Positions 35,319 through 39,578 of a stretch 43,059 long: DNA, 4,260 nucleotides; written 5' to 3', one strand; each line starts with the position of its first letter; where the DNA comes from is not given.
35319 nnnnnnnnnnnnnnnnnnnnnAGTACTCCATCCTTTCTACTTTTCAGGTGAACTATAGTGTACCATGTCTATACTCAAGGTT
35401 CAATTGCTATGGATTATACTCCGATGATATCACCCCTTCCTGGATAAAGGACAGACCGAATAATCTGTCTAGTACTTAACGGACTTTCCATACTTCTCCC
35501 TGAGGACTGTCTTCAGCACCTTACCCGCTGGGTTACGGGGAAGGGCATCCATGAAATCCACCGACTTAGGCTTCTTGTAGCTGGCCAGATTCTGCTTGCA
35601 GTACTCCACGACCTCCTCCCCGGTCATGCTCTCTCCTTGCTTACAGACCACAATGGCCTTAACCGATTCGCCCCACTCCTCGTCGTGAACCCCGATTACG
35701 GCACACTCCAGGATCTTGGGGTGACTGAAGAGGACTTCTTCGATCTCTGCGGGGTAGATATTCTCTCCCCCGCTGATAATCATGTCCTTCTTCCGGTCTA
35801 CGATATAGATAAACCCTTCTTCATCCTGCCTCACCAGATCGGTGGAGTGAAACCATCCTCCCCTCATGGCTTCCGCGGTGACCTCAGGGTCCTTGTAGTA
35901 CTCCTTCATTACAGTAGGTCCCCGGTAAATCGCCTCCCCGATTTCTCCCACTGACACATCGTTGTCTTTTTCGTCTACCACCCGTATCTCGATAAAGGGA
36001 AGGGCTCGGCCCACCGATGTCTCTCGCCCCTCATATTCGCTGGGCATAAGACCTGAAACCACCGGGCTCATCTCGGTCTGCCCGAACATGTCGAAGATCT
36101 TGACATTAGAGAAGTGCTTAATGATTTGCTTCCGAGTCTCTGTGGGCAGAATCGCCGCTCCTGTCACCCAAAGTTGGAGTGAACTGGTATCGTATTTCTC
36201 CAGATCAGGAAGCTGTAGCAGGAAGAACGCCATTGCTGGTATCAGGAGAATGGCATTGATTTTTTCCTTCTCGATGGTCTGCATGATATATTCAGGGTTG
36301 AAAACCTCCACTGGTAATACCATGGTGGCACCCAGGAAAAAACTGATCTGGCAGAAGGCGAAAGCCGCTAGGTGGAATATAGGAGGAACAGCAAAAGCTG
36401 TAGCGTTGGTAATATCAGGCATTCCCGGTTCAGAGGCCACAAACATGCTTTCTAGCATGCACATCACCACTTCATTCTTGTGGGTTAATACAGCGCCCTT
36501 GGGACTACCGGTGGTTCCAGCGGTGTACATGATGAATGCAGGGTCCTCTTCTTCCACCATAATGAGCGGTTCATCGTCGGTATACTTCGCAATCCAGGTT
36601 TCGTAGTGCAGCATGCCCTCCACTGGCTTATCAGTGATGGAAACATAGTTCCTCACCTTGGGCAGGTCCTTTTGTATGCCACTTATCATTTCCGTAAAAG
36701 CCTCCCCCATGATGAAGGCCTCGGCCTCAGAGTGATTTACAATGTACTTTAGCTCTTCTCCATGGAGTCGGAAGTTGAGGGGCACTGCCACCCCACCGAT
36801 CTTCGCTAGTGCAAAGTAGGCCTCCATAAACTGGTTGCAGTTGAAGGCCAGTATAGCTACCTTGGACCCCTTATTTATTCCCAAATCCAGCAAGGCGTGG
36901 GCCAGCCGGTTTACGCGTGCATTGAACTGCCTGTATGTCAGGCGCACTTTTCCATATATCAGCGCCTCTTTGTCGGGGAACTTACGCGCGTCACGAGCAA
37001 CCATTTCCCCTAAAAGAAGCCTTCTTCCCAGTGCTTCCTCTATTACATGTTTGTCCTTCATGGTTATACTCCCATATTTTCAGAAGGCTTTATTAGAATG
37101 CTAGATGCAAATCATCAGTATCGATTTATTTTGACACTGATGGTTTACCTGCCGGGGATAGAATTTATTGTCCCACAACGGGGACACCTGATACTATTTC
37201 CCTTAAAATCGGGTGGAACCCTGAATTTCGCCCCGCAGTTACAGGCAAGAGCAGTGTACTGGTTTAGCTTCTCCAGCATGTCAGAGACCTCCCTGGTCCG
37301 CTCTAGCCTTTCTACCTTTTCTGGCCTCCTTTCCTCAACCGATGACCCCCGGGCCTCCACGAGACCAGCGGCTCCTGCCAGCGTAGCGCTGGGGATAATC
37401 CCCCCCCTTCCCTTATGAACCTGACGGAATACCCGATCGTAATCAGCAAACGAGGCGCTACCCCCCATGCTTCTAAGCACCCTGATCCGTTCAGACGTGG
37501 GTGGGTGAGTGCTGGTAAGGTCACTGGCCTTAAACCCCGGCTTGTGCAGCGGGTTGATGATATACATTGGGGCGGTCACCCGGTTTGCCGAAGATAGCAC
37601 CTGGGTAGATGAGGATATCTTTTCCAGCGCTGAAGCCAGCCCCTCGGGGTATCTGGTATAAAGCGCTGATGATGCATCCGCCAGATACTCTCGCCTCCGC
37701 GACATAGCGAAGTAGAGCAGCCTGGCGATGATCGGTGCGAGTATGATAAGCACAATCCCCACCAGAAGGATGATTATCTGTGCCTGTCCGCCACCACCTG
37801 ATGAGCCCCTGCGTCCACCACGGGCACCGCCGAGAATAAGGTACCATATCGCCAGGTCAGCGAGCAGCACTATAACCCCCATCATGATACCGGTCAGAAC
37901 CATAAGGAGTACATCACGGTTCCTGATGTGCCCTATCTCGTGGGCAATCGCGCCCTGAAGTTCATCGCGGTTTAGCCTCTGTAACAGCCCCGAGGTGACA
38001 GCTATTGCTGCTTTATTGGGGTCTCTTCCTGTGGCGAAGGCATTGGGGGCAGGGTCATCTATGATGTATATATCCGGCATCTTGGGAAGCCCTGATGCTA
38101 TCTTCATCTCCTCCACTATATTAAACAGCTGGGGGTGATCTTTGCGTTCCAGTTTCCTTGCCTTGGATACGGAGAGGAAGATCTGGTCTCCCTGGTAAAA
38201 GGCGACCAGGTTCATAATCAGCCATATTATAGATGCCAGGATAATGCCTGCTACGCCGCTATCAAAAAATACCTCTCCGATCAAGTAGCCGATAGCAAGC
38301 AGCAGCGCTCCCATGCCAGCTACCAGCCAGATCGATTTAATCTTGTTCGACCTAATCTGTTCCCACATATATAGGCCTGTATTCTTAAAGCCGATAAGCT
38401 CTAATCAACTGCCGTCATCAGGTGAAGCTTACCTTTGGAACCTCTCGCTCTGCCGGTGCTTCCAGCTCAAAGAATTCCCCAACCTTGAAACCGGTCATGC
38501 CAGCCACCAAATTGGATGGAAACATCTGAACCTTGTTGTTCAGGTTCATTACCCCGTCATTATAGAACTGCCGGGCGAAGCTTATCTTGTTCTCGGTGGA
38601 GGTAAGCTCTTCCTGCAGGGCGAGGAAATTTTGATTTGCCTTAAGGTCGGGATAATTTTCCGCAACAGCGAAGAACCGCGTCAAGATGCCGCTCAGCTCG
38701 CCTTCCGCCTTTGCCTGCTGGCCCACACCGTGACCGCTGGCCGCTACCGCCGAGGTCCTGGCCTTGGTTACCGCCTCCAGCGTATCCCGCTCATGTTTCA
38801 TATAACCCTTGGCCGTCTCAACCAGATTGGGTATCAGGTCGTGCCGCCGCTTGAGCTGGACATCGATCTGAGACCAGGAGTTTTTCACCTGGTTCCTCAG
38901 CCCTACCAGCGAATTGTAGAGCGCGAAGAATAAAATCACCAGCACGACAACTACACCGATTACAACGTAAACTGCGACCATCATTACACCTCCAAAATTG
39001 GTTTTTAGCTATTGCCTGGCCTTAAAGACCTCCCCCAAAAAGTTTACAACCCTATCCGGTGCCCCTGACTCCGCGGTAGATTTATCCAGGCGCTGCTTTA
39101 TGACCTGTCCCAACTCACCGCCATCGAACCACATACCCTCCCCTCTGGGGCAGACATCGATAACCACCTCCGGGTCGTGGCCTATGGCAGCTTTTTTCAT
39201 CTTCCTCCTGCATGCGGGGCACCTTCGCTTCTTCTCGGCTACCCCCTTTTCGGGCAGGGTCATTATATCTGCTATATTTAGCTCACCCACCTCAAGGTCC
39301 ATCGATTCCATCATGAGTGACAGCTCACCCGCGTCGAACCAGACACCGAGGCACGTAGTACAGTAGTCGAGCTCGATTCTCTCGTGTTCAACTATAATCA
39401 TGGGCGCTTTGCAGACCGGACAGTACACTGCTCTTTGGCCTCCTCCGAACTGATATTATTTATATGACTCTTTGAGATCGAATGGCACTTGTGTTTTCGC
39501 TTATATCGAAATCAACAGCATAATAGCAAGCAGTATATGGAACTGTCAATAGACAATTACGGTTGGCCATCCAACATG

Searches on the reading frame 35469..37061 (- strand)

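Call 64: search_protein_families(library=pfam, proteins=[window:35469-37061:-], max_evalue=0.00001)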
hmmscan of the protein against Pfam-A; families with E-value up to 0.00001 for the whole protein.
window:35469-37061:- (530 aa): 2 families
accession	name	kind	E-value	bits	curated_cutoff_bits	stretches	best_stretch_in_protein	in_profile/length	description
PF00501.34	AMP-binding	-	1.8e-85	287.5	29.9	1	22-389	2-384/384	AMP-binding enzyme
PF13193.12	AMP-binding_C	-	4e-22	79.4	24.5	1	439-514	1-76/76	AMP-binding enzyme C-terminal domain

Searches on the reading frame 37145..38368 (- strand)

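Call 64: search_protein_families(library=pfam, proteins=[window:37145-38368:-], max_evalue=0.00001)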
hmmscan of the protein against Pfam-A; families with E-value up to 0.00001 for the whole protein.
window:37145-38368:- (407 aa): 1 family
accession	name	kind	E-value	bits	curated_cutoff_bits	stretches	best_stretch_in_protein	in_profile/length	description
PF01435.24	Peptidase_M48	-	6.8e-33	114.5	20.3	1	78-300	4-184/186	Peptidase family M48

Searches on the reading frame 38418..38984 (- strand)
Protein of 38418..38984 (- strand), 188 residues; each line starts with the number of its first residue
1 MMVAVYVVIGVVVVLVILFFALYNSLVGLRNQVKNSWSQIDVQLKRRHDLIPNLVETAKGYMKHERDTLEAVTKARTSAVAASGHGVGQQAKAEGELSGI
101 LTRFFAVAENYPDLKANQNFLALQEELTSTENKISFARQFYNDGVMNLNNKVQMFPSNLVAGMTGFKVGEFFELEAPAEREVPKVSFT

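Call 64: search_protein_families(library=pfam, proteins=[window:38418-38984:-], max_evalue=0.00001)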
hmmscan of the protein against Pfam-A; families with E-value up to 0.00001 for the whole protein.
window:38418-38984:- (188 aa): 1 family
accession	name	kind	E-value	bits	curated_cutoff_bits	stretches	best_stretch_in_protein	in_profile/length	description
PF04011.17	LemA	-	2.1e-61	206.5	26.2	1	36-187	1-149/149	LemA family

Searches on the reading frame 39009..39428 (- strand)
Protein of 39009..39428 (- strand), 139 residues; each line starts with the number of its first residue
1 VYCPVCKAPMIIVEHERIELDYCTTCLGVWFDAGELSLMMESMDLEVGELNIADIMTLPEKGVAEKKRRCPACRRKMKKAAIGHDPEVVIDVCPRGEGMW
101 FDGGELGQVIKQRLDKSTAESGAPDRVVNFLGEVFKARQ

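Call 64: search_protein_families(library=pfam, proteins=[window:39009-39428:-], max_evalue=0.00001)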
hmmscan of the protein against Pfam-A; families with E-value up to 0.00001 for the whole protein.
window:39009-39428:- (139 aa): 1 family
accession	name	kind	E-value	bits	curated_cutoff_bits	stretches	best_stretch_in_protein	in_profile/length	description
PF13453.11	Zn_ribbon_TFIIB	-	1.8e-22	78.9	22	2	3-37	2-36/41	Transcription factor zinc-finger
